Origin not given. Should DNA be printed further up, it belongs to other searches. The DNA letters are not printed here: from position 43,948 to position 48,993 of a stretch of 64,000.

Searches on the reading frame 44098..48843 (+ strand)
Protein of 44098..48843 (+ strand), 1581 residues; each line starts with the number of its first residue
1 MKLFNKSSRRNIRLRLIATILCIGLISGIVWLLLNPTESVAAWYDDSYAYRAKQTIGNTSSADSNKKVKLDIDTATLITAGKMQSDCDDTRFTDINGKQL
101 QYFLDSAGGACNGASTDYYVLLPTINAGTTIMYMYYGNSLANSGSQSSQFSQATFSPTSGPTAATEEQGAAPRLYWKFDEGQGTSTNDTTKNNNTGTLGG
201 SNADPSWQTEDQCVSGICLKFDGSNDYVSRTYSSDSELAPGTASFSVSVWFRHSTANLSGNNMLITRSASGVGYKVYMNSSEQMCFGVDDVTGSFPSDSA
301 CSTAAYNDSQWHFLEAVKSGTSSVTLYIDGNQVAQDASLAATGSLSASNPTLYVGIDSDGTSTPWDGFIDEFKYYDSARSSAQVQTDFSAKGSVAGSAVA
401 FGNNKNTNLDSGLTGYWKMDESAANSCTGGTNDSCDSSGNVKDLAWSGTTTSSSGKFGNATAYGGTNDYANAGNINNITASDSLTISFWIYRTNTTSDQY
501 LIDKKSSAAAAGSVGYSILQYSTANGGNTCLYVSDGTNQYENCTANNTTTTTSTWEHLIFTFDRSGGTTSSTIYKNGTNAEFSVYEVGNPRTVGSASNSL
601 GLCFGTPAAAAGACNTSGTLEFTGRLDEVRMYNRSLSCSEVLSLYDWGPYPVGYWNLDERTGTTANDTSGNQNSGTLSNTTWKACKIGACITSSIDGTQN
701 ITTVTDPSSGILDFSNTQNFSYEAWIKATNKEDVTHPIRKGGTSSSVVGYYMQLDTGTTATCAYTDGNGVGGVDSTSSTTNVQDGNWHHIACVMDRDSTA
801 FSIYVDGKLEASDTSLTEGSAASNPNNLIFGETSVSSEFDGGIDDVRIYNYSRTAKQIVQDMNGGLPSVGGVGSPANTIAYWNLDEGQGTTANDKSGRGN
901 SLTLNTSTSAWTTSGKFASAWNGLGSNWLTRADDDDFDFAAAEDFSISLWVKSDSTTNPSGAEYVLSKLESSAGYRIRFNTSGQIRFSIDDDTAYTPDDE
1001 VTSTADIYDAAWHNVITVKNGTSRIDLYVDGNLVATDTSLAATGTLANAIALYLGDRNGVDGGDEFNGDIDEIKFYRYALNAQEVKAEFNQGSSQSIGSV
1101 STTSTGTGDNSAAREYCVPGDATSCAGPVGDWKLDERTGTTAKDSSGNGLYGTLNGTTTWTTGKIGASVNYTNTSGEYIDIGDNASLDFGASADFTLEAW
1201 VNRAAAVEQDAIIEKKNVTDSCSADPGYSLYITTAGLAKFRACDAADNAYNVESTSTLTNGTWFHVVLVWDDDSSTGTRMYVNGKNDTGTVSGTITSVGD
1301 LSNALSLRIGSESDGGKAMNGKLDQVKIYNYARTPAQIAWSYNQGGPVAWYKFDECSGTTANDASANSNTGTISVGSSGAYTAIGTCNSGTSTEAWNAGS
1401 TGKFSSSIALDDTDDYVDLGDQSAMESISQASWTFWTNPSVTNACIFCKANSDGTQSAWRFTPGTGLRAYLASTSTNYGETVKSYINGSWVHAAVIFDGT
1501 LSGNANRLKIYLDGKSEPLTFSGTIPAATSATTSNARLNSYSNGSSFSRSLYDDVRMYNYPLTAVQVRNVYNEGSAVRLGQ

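Call 40: search_protein_families(library=pfam, proteins=[window:44098-48843:+], max_evalue=0.01)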
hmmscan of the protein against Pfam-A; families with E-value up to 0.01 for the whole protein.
window:44098-48843:+ (1581 aa): 6 families
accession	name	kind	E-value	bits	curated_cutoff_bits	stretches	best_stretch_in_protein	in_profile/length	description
PF13385.13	Laminin_G_3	-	2.2e-123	408.1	27.6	6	1175-1339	3-151/151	Concanavalin A-like lectin/glucanases superfamily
PF07953.20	Toxin_R_bind_N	-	4.1e-22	79.3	23.8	2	218-336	29-151/191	Clostridium neurotoxin, N-terminal receptor binding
PF02210.31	Laminin_G_2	-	1e-14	55.5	22.9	1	764-848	34-123/126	Laminin G domain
PF00054.30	Laminin_G_1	-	5.1e-11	43.3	24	0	302-355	46-98/131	Laminin G domain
PF22925.3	TS_C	-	1.8e-06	28.1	27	0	774-850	119-196/202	Trans-sialidase, C-terminal domain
PF10102.14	DUF2341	-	2.4e-05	25.2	23.4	1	86-149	1-63/84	Domain of unknown function (DUF2341)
